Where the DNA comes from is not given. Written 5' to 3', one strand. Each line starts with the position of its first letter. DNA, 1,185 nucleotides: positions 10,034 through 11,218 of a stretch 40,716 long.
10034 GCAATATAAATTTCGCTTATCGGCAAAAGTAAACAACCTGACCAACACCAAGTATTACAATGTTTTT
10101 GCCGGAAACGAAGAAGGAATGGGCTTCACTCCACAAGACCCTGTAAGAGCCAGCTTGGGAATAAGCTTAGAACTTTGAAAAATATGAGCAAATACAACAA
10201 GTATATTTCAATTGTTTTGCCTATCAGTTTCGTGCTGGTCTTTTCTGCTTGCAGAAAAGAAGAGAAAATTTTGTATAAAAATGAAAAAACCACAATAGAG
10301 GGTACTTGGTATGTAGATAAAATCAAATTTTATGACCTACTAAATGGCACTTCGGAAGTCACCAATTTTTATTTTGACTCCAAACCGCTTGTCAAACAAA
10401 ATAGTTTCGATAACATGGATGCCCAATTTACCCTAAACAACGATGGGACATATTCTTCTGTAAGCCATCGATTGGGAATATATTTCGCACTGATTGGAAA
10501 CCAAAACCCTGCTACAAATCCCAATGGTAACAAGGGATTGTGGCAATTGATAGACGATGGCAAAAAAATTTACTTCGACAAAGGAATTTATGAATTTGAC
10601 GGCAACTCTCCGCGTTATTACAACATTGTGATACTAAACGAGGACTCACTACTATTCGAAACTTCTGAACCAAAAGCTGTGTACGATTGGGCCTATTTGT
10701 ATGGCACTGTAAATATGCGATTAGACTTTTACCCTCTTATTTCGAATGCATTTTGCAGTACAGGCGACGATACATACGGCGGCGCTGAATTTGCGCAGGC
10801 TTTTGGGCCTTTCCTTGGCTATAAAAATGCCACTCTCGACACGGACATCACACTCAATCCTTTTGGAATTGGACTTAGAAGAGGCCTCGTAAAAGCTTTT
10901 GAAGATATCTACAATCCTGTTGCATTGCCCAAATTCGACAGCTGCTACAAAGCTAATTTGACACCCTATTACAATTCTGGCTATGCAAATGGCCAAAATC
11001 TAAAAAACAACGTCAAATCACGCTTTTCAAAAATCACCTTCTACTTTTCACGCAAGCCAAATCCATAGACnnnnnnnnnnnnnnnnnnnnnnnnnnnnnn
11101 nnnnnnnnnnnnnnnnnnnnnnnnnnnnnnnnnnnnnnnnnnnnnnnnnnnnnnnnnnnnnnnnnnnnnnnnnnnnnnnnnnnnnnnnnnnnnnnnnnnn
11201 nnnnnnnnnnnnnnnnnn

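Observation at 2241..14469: Divergent, mirror-like envelope locus: two signal-peptide-bearing TPR-CHAT paralogs bracket a TonB-dependent barrel, two lipocalin-like lipoproteins and a small anchored protein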

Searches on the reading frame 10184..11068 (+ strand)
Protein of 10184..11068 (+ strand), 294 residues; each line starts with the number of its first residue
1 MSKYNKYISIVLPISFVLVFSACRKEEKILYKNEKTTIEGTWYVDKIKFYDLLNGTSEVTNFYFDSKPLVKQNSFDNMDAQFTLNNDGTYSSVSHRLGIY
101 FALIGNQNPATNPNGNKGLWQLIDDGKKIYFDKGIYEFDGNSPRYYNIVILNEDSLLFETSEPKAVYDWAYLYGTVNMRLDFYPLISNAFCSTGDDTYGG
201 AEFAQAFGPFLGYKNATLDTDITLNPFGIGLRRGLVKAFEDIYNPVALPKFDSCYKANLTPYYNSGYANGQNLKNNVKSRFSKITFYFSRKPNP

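Call 4: search_protein_families(library=pfam, proteins=[window:10184-11068:+], max_evalue=0.01)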
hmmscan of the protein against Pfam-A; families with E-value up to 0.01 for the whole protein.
window:10184-11068:+ (294 aa): 0 families

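Call 5: search_protein_families(library=ncbifam, proteins=[window:10184-11068:+], max_evalue=0.01)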
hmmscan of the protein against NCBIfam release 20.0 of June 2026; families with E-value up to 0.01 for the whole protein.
window:10184-11068:+ (294 aa): 0 families

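Call 9: find_encoding_contigs(protein=window:10184-11068:+, flank=10000, max_places=10)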
Protein window:10184-11068:+ (294 aa): 7 contigs read that carry it; 7 places shown.
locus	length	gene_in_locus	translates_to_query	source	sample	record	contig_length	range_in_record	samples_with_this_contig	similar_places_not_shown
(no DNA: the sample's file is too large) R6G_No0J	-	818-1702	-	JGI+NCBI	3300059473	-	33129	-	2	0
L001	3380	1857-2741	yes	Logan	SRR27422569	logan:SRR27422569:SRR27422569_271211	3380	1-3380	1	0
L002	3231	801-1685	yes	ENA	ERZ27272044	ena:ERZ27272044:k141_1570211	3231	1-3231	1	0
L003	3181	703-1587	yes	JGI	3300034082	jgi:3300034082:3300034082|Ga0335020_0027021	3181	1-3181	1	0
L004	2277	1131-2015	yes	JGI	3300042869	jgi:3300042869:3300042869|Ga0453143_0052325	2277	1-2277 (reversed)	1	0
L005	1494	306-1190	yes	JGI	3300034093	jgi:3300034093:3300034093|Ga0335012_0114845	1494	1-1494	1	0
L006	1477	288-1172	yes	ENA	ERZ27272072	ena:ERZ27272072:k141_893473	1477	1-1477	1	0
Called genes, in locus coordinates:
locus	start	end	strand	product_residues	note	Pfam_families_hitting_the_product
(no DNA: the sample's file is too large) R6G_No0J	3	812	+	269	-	?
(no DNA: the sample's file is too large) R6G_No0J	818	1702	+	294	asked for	-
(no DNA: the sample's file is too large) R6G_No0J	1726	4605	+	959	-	PF07719:TPR_2 (faint), PF12895:ANAPC3 (faint), PF13374:TPR_10 (faint), PF17874:TPR_MalT (faint), PF13181:TPR_8 (faint), PF14559:TPR_19 (faint), PF13424:TPR_12, PF12770:CHAT, +3 more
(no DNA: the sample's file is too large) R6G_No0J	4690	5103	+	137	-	-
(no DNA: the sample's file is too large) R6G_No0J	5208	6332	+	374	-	PF00712:DNA_pol3_beta, PF02767:DNA_pol3_beta_2, PF02768:DNA_pol3_beta_3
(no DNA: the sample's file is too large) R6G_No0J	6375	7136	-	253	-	PF00535:Glycos_transf_2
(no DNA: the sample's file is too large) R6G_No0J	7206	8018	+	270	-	-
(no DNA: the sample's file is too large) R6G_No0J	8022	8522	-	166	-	PF14126:DUF4293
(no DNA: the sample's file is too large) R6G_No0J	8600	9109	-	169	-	PF00075:RNase_H, PF13456:RVT_3 (weak)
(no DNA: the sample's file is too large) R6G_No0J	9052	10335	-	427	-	PF02844:GARS_N, PF01071:GARS_A, PF02786:CPSase_L_D2, PF02843:GARS_C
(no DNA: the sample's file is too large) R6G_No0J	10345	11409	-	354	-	PF00180:Iso_dh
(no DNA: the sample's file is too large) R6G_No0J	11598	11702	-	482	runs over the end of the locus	PF09603:Fib_succ_major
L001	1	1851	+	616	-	?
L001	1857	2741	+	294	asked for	-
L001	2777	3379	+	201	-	?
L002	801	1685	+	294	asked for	-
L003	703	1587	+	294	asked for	-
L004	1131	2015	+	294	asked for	-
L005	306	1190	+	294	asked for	-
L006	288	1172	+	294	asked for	-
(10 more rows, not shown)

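Call 11: find_homologous_proteins(query=window:10184-11068:+, max_evalue=0.001)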
Query window:10184-11068:+ (294 aa): 3 proteins with E <= 0.001 among 532 candidates.
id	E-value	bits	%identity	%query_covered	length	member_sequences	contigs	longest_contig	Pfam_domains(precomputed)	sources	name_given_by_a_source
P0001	1.3e-170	585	86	99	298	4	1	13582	-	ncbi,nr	ncbi:MAG TPA: hypothetical protein DCR46_06240 [Cytophagales bacterium]|nr:hypothetical protein [Cyt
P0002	3.0e-113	396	64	93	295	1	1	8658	-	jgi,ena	jgi:hypothetical protein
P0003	8.9e-90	319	54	91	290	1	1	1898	-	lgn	-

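Call 12: find_encoding_contigs(protein=P0001, flank=10000, max_places=4)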
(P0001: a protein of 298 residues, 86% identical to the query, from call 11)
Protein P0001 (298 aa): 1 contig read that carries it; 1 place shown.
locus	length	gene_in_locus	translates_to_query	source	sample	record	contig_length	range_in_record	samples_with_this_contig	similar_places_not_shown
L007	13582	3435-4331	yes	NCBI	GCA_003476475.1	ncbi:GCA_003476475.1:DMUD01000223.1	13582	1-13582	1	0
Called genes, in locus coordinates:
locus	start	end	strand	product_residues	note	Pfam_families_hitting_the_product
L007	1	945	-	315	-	?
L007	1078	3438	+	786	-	PF07715:Plug, PF00593:TonB_dep_Rec_b-barrel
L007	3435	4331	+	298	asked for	-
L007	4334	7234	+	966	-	PF00515:TPR_1 (faint), PF07719:TPR_2 (faint), PF13181:TPR_8 (faint), PF13374:TPR_10 (faint), PF17874:TPR_MalT (faint), PF24885:TPR_NPHP3 (faint), PF13424:TPR_12, PF12770:CHAT, +2 more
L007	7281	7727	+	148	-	-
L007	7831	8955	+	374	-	PF00712:DNA_pol3_beta, PF02767:DNA_pol3_beta_2, PF02768:DNA_pol3_beta_3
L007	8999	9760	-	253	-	PF00535:Glycos_transf_2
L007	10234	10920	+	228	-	-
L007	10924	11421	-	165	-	PF14126:DUF4293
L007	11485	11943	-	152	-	PF00075:RNase_H, PF13456:RVT_3 (weak)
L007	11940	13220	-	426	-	PF02844:GARS_N, PF01071:GARS_A, PF02786:CPSase_L_D2, PF02843:GARS_C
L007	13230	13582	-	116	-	PF00180:Iso_dh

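Call 13: find_encoding_contigs(protein=P0002, flank=10000, max_places=4)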
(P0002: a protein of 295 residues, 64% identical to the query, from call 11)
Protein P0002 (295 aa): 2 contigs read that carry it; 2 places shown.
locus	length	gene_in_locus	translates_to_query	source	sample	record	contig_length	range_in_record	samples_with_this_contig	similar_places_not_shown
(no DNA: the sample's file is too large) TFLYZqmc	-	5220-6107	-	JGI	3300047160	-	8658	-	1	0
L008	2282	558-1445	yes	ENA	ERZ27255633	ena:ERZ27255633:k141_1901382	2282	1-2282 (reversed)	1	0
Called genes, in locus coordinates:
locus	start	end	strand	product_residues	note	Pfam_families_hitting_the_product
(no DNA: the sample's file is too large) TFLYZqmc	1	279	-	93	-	?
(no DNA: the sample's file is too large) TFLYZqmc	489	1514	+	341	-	PF05496:RuvB_N, PF00004:AAA, PF07728:AAA_5 (faint), PF17864:AAA_lid_4, PF05491:WHD_RuvB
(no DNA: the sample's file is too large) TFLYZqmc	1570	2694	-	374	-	-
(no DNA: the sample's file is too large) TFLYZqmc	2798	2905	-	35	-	-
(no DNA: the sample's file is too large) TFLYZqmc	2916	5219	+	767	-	PF07715:Plug, PF00593:TonB_dep_Rec_b-barrel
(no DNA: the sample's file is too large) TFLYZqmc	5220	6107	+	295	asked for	-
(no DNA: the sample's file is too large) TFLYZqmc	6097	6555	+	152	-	PF17874:TPR_MalT (weak), PF13424:TPR_12 (faint), PF13174:TPR_6 (faint), PF13374:TPR_10 (faint)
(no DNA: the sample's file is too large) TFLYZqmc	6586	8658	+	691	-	?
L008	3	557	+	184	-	?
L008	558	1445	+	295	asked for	-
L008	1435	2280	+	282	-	?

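Call 24: search_protein_families(library=pfam, proteins=[window:10184-11068:+], max_evalue=5)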
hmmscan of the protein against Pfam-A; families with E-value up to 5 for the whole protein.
window:10184-11068:+ (294 aa): 1 family
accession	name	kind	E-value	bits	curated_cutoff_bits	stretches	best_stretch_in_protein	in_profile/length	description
PF21424.3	DTP-pb9_A-dom_C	-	0.077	13.2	27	1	83-95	14-26/32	Distal tail protein pb9, A domain C-terminal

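Call 62: predict_structure(alignment_id=A5)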
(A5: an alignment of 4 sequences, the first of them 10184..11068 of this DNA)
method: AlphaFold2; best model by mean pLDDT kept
length: 294 residues; sequences in the alignment: 4
mean_pLDDT: 35.3   pTM: 0.37
mean pLDDT of the five models: 35.3, 32.7, 31.2, 29.4, 29.1
residues with pLDDT >= 90: 0; 70-90: 0; 50-70: 29; < 50: 265
segments of 3 or more residues with pLDDT < 50: 1-38, 48-148, 160-282, 292-294
pLDDT, mean of each block of 10 residues (from residue 1): 42 42 29 41 52 36 27 40 43 33 25 32 33 28 42 56 40 29 26 28 32 26 23 30 30 31 33 34 53 51
secondary structure, 60 per line:
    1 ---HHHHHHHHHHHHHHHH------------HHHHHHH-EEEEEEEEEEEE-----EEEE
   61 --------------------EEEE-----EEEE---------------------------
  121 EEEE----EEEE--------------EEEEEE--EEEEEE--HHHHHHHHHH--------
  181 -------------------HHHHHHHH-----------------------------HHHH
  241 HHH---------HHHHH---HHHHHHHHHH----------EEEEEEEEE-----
elements in order: H4-19 H32-38 E40-51 E57-60 E81-84 E90-93 E121-124 E129-132 E147-152 E155-160 H163-172 H200-207 H237-243 H253-257 H261-270 E281-289

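Call 64: search_protein_representatives(alignment_id=A5)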
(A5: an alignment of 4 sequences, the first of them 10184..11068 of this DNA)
Query: 4 sequences, 295 profile positions. Proteins with E-value up to 0.001 (for the whole library): 13; up to 1e-10: 6; up to 1e-30: 6. The best 13 are listed.
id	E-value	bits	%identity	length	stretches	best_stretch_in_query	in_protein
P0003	3.1e-156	535.0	-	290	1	4-295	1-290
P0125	4.7e-83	294.8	-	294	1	5-293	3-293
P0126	2.2e-77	276.2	-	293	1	9-294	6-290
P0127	2.4e-71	256.4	-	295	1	10-294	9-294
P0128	2.5e-62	226.7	-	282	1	10-289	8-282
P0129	2.0e-60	220.5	-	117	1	178-293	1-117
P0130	7.3e-07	44.7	-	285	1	68-282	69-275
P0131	8.8e-05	37.8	-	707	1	9-159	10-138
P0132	1.1e-04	37.5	-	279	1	10-287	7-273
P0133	1.5e-04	37.1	-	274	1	3-286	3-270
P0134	3.7e-04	35.8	-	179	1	15-158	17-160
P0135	7.1e-04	34.9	-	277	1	63-171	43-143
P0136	8.7e-04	34.6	-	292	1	16-282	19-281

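Call 78: search_protein_families(library=padloc, proteins=[window:10184-11068:+], max_evalue=0.001)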
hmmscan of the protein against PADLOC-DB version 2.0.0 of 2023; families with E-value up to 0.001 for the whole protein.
window:10184-11068:+ (294 aa): 0 families
